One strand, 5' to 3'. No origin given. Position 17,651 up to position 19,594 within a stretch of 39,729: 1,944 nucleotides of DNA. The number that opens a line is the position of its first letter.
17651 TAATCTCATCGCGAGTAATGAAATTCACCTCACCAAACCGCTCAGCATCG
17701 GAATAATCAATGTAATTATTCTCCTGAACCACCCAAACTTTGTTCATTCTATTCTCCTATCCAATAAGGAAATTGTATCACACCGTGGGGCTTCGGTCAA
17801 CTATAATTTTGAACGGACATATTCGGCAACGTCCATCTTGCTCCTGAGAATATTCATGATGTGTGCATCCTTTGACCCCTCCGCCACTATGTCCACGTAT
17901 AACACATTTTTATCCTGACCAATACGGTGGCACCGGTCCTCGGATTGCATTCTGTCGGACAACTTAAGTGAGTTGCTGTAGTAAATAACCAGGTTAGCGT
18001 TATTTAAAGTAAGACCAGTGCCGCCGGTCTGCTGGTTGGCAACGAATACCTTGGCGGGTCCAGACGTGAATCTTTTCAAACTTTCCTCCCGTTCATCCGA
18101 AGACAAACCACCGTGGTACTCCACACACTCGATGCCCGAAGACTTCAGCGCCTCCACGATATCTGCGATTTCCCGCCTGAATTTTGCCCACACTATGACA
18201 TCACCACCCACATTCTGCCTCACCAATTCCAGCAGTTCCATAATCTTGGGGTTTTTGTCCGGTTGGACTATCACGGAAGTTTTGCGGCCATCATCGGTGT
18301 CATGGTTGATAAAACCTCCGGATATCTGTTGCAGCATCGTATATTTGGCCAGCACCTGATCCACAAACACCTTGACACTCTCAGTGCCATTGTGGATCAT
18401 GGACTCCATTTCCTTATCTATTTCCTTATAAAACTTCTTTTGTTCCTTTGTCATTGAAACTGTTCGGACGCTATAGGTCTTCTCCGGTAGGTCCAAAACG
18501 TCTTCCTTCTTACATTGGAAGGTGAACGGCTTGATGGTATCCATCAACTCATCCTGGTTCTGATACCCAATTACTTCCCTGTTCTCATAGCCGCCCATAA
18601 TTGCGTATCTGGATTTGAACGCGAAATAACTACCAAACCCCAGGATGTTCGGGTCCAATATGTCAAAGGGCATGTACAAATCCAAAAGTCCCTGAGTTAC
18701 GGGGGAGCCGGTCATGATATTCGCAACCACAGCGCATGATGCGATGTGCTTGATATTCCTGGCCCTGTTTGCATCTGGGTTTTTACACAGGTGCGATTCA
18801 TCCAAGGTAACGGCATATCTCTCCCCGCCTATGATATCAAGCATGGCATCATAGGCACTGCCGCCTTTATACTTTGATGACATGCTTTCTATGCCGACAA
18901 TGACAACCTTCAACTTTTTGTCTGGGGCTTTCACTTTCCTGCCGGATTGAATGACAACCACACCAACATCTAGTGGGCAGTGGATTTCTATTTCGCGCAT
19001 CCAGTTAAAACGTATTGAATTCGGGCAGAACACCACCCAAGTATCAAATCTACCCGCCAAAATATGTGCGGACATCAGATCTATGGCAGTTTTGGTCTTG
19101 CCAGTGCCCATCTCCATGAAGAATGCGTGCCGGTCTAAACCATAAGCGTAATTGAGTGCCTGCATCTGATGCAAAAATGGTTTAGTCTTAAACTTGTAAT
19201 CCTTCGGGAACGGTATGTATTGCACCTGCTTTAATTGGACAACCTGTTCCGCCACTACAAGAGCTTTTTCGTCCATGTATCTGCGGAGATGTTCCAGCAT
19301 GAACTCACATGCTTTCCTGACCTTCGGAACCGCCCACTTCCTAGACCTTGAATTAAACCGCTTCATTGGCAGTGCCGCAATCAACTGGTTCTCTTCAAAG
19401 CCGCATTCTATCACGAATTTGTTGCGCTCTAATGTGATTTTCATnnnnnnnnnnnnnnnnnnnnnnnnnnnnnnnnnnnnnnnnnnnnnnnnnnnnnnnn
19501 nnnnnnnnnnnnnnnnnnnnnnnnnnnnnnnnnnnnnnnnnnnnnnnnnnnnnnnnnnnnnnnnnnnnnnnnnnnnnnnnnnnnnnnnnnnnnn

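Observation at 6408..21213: About 194-bp inverted repeats (47-bp and 31-bp perfect cores) bracket the whole replication / Z-base module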

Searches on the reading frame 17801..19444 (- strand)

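Call 10: search_protein_families(library=pfam, proteins=[window:17801-19444:-], max_evalue=0.01)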
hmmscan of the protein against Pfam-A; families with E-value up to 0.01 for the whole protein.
window:17801-19444:- (547 aa): 4 families
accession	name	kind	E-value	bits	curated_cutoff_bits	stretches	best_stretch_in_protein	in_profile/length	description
PF00176.29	SNF2-rel_dom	-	1.3e-25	90.5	24.9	1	92-374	1-284/290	SNF2-related domain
PF00271.37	Helicase_C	-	1.9e-19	70.4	23.5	1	400-509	2-110/110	Helicase conserved C-terminal domain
PF04851.21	ResIII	-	0.00019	21.8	22.5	1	92-233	7-148/164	Type III restriction enzyme, res subunit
PF16203.11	ERCC3_RAD25_C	-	0.0028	17.4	27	0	408-513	55-153/248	ERCC3/RAD25/XPB C-terminal helicase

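Call 11: search_protein_families(library=phrogs, proteins=[window:17801-19444:-], max_evalue=0.01)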
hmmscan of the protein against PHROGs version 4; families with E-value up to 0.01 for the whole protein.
window:17801-19444:- (547 aa): 8 families
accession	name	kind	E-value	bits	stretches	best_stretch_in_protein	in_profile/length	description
phrog_62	-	DNA, RNA and nucleotide metabolism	4.3e-116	390.2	1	33-543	658-1132/1881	DNA helicase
phrog_29996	-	unknown function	1.4e-29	103.8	1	110-542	749-1162/1189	-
phrog_16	-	DNA, RNA and nucleotide metabolism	2.1e-17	63.7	2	384-528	470-609/986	DNA helicase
phrog_23807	-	unknown function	2.3e-06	26.7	1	397-527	508-652/1053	-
phrog_11354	-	unknown function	1.3e-05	25.8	1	452-537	12-98/116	-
phrog_9690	-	DNA, RNA and nucleotide metabolism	0.00012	22.3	1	391-530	138-279/306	DNA helicase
phrog_11801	-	other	0.00025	19.3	1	281-392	1155-1257/2269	DNA methyltransferase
phrog_1685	-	unknown function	0.0012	17.1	0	281-353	1152-1228/2278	-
